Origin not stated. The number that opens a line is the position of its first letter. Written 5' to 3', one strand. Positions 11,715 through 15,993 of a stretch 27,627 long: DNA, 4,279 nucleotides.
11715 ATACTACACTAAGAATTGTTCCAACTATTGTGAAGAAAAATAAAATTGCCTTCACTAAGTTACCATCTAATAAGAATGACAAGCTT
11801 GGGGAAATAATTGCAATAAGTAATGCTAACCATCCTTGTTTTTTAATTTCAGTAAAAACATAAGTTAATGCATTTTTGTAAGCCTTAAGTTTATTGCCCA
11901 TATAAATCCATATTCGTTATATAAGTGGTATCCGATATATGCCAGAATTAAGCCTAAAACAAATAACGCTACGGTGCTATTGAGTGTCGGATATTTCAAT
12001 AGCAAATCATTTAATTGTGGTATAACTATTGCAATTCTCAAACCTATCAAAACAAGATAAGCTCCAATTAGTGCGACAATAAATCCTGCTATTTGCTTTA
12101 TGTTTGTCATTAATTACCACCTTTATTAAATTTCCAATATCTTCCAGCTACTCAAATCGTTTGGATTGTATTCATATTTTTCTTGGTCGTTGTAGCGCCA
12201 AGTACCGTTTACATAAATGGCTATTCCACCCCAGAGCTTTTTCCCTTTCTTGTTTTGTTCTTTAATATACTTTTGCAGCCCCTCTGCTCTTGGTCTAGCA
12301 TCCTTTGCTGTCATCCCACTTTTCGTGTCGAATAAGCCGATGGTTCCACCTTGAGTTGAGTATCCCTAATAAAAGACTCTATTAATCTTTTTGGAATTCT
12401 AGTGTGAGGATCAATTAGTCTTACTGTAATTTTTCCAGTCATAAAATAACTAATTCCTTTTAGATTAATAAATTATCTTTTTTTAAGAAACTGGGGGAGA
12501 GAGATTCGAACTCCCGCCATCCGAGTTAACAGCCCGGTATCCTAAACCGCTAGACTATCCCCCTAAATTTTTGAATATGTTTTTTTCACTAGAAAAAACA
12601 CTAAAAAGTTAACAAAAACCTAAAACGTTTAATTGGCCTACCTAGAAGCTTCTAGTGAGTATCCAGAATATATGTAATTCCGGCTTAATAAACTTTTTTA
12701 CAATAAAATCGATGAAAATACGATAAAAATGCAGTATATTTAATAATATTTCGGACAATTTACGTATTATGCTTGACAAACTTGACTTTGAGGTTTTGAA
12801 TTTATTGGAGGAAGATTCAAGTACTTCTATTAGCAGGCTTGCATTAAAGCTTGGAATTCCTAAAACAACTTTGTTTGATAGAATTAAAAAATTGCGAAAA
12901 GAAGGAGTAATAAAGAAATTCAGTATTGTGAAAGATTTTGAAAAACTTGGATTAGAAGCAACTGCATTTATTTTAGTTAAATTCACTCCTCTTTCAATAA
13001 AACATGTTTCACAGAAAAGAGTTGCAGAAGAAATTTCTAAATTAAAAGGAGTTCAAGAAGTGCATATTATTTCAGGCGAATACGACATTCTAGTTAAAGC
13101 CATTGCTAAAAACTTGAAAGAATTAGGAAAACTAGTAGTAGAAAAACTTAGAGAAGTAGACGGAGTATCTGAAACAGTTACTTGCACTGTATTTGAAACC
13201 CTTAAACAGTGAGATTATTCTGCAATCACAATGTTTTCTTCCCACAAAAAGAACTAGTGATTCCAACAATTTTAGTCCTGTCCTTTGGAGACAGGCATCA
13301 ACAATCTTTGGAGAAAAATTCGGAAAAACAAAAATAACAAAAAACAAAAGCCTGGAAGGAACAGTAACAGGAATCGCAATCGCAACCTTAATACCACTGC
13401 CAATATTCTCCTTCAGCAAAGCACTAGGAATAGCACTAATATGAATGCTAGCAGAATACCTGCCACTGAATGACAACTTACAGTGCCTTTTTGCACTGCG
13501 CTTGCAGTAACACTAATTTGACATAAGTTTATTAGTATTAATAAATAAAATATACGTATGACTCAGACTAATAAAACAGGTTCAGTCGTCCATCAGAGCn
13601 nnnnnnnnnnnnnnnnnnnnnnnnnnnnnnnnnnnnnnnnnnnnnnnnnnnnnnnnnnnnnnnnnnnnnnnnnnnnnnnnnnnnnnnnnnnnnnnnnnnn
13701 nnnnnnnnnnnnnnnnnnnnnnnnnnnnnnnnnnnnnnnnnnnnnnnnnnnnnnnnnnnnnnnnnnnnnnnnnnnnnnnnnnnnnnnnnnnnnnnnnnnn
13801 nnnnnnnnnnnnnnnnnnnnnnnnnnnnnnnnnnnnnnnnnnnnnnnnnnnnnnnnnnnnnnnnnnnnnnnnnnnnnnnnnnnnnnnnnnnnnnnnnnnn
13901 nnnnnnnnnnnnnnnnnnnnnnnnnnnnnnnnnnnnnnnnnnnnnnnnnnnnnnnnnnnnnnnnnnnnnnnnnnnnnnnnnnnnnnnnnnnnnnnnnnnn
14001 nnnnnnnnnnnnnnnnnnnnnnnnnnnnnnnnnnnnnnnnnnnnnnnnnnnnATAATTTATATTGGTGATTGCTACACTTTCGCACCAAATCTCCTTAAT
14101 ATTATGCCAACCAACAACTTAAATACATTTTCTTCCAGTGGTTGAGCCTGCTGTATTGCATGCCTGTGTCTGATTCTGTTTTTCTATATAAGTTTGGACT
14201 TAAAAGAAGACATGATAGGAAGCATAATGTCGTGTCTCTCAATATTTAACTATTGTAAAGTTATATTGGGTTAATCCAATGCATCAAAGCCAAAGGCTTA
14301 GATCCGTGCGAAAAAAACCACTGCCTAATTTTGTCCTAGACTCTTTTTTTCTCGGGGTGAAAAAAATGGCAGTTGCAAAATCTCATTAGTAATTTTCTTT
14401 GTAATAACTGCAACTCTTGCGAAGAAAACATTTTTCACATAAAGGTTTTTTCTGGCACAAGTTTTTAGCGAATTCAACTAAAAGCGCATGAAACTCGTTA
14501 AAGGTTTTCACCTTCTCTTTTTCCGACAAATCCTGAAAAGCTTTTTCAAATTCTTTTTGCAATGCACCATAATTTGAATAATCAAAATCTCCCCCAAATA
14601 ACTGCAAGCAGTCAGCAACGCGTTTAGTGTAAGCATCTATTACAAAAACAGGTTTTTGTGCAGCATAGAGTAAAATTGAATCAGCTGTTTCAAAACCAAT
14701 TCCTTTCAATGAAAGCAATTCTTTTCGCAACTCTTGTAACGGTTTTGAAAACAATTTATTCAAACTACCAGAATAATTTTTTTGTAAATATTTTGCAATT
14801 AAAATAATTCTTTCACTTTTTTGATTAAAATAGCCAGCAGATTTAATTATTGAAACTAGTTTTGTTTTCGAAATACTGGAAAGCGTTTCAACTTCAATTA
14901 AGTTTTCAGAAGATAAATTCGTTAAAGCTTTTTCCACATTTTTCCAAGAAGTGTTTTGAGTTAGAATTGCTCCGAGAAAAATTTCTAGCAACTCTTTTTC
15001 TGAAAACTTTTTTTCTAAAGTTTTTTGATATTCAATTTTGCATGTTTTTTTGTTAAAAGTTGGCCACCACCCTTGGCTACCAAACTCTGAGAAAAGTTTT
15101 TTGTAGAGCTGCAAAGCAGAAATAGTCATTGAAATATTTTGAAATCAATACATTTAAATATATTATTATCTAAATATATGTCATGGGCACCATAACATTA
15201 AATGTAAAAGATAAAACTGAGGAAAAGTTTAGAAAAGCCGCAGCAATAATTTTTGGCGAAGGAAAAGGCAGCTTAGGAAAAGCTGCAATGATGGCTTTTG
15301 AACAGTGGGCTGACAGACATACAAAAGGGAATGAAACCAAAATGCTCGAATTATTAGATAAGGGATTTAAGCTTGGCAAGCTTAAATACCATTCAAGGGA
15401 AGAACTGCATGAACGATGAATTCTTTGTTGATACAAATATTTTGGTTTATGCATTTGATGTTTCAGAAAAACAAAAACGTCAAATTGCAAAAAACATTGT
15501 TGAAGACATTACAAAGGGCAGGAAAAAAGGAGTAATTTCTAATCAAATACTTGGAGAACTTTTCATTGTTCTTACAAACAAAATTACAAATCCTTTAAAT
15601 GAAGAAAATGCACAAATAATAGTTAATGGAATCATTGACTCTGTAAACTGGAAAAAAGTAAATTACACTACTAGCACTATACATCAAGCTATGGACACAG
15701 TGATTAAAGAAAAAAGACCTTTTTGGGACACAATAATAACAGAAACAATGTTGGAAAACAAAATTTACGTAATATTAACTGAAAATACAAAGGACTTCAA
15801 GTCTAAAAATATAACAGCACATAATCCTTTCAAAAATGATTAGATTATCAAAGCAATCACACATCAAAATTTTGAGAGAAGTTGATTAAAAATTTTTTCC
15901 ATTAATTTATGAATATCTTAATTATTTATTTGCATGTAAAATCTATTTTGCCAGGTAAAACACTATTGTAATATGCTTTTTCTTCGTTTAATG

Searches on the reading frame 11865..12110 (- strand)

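Call 53: search_protein_families(library=pfam, proteins=[window:11865-12110:-], max_evalue=0.01)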
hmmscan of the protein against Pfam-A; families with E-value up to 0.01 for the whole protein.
window:11865-12110:- (81 aa): 1 family
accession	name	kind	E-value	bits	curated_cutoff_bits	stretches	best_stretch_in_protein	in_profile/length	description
PF07332.16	Phage_holin_3_6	-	0.0071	16.8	28.4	1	5-62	35-92/116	Putative Actinobacterial Holin-X, holin superfamily III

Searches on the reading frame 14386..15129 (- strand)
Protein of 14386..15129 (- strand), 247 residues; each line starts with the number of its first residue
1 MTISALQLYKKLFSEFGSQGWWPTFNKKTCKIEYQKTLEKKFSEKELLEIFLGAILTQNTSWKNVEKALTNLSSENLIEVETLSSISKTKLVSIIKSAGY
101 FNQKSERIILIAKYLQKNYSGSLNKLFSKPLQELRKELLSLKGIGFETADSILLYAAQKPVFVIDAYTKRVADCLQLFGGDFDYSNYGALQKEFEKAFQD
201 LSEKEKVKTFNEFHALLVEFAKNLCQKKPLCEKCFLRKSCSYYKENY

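Call 19: find_encoding_contigs(protein=window:14386-15129:-, flank=10000, max_places=10)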
Protein window:14386-15129:- (247 aa): 1 contig read that carries it; 1 place shown.
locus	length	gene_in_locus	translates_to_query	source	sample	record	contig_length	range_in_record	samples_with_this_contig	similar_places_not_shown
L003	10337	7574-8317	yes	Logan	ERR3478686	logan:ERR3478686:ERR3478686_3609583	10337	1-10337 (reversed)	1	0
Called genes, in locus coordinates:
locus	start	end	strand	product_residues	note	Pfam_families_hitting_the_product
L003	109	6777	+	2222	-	PF02369:Big_1 (faint), PF17789:MG4 (faint), PF13620:CarboxypepD_reg (faint), PF17802:SpaA (faint), PF22904:NOMO1-like_2nd (faint), PF09134:Invasin_D3 (faint), PF17210:SdrD_B (faint)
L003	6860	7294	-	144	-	PF01850:PIN, PF13470:PIN_3 (weak)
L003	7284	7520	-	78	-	-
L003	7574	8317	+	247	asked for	PF22175:Ogg-HhH (faint), PF00730:HhH-GPD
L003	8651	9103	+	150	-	PF07705:CARDB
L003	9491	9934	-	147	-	PF13404:HTH_AsnC-type, PF13412:HTH_24, PF01037:AsnC_trans_reg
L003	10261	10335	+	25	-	?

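Call 92: search_protein_families(library=ncbifam, proteins=[window:14386-15129:-], max_evalue=0.001)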
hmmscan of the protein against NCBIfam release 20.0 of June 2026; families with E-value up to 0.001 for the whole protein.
window:14386-15129:- (247 aa): 9 families
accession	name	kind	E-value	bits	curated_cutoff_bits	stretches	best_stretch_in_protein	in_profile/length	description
NF010494.0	PRK13913.1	equivalog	2.1e-28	99.7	192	1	47-223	32-214/220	3-methyladenine DNA glycosylase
TIGR01083.1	nth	equivalog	2.3e-17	63.3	211.7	1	36-231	18-192/192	endonuclease III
NF053634.1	MonDNAglycDR2438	equivalog_domain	3.8e-16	59.3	400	1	44-244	17-208/219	monofunctional DNA glycosylase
TIGR01084.1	mutY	equivalog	1.4e-12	47.8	286.5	1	44-246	25-212/277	A/G-specific adenine glycosylase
NF007978.0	PRK10702.1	equivalog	9.9e-08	31.8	405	1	37-243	21-206/211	endonuclease III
NF008132.0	PRK10880.1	equivalog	9.9e-07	28.1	427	1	44-245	28-214/351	A/G-specific adenine glycosylase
NF010488.0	PRK13910.1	equivalog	2.4e-06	27.2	471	1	131-240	68-167/290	adenine-specific DNA glycosylase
NF002305.0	PRK01229.1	equivalog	3.4e-05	23.4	183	1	33-167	24-152/210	N-glycosylase/DNA lyase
TIGR00588.1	ogg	subfamily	6.4e-05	22.2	397.85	1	112-173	194-258/310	8-oxoguanine DNA-glycosylase (ogg)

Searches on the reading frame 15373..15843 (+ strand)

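Call 20: search_protein_families(library=pfam, proteins=[window:15373-15843:+], max_evalue=0.01)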
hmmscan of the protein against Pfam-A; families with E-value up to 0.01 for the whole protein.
window:15373-15843:+ (156 aa): 4 families
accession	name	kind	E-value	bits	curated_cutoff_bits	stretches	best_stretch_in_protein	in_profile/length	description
PF01850.27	PIN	-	3e-08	34.7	23.6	1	18-143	2-115/120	PIN domain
PF13470.12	PIN_3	-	1e-05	26.8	27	1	18-140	3-115/115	PIN domain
PF06497.16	Baculo_Ac102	-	0.0021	18.9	27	1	34-97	32-91/99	Baculovirus Ac102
PF06570.16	DUF1129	-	0.0037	17.3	29.1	1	14-78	6-70/207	Protein of unknown function (DUF1129)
